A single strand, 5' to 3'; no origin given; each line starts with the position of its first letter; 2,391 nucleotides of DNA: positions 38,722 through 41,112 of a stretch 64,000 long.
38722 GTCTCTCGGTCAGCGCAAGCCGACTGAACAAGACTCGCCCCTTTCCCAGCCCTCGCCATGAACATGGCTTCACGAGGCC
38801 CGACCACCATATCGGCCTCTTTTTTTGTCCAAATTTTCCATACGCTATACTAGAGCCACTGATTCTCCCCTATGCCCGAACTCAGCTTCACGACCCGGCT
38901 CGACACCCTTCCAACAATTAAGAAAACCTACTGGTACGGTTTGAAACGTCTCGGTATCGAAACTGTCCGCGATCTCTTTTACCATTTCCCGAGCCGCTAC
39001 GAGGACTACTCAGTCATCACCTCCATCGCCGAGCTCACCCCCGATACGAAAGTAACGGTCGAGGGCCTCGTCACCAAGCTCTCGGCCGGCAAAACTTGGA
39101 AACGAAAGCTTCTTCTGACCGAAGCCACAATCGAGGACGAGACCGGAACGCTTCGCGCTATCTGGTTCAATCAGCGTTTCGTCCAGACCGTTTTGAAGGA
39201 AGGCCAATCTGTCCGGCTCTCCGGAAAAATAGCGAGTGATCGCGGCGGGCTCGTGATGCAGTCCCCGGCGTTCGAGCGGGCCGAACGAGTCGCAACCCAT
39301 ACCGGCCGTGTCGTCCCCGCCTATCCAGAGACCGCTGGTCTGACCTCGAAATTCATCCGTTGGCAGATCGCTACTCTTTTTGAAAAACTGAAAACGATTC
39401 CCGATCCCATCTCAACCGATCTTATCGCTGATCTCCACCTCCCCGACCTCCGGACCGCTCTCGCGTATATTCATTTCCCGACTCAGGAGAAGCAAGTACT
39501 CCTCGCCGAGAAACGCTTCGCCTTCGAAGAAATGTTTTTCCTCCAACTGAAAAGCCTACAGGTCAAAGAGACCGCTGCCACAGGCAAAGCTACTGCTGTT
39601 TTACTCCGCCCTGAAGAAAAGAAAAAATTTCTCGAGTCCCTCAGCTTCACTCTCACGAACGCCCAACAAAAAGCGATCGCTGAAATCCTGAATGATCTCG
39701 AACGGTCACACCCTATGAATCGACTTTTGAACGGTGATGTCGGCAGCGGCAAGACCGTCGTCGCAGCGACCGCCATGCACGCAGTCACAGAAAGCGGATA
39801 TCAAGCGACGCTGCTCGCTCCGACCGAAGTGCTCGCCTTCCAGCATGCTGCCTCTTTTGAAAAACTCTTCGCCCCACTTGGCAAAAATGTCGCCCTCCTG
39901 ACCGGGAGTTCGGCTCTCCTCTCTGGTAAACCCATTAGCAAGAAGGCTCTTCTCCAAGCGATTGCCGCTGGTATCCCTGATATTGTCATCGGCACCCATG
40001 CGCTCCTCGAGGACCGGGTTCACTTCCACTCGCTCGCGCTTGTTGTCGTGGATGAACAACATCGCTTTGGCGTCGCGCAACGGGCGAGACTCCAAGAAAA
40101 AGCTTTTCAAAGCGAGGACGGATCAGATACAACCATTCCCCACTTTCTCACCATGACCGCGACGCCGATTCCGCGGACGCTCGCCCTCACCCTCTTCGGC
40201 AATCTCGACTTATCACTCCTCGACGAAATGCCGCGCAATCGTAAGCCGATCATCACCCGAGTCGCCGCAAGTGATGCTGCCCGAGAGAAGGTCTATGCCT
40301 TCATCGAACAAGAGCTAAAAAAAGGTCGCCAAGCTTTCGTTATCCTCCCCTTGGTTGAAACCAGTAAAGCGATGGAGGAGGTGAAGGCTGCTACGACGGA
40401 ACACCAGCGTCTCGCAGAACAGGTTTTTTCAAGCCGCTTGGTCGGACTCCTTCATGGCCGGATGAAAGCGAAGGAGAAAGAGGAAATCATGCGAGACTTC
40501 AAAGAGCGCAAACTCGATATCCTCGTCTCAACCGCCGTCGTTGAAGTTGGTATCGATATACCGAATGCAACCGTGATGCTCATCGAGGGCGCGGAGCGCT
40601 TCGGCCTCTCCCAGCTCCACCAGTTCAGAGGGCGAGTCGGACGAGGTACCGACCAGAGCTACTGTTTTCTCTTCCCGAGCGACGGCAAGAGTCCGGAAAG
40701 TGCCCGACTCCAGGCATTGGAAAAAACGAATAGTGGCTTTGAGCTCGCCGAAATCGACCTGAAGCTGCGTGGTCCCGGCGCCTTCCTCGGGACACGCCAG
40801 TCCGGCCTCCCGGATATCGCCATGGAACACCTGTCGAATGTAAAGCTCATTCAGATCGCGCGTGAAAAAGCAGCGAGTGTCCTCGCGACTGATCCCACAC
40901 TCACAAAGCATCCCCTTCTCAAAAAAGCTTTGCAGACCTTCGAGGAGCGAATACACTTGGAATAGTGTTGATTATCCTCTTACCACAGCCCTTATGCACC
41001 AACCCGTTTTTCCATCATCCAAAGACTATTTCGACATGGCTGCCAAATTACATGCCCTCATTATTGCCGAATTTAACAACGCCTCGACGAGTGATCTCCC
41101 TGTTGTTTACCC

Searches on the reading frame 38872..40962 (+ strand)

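Call 39: search_protein_families(library=ncbifam, proteins=[window:38872-40962:+], max_evalue=0.00001)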
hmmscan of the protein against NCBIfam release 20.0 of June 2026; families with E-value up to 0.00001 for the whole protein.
window:38872-40962:+ (697 aa): 35 families (the best 25 are shown)
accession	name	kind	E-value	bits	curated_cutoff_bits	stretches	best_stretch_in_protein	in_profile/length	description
NF008168.0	PRK10917.2-2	equivalog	1.7e-248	827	718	1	5-694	108-789/795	ATP-dependent DNA helicase RecG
NF008165.0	PRK10917.1-3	equivalog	2.1e-226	753.7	711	1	5-689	5-680/692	ATP-dependent DNA helicase RecG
NF008170.0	PRK10917.2-4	equivalog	3e-216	720.1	975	1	4-694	127-819/826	ATP-dependent DNA helicase RecG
TIGR00643.1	recG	equivalog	2.2e-211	703.9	659.4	1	27-666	1-628/629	ATP-dependent DNA helicase RecG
NF008166.0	PRK10917.1-4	equivalog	2.7e-180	600.9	864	1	23-682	26-692/705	ATP-dependent DNA helicase RecG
NF008163.0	PRK10917.1-1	equivalog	7.7e-175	583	796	1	9-688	10-684/692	ATP-dependent DNA helicase RecG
NF008167.0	PRK10917.2-1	equivalog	2.9e-169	564.6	995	1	25-690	22-732/744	ATP-dependent DNA helicase RecG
NF008164.0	PRK10917.1-2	equivalog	4.1e-169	564.1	785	1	29-679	41-679/704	ATP-dependent DNA helicase RecG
TIGR00580.2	mfd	equivalog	4.1e-107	359.7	800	1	239-645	412-798/907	transcription-repair coupling factor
NF008169.0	PRK10917.2-3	equivalog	1.7e-102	344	555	1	22-663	9-599/610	ATP-dependent DNA helicase RecG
NF007966.0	PRK10689.1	equivalog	4.3e-74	249.9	1329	1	245-646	585-966/1148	transcription-repair coupling factor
NF010337.0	PRK13766.1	equivalog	8.6e-17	60.5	610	2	290-398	39-143/781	Hef nuclease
NF004066.1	PRK05580.1-3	equivalog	3.9e-16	58.5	813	1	224-398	218-378/788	primosomal protein N'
TIGR02621.3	cas3_GSU0051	exception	8.5e-15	54.6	400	1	389-642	169-406/854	type I-G CRISPR-associated helicase/endonuclease Cas3g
NF004069.0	PRK05580.2-1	equivalog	2.8e-13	49.2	767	1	249-494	100-325/612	primosomal protein N'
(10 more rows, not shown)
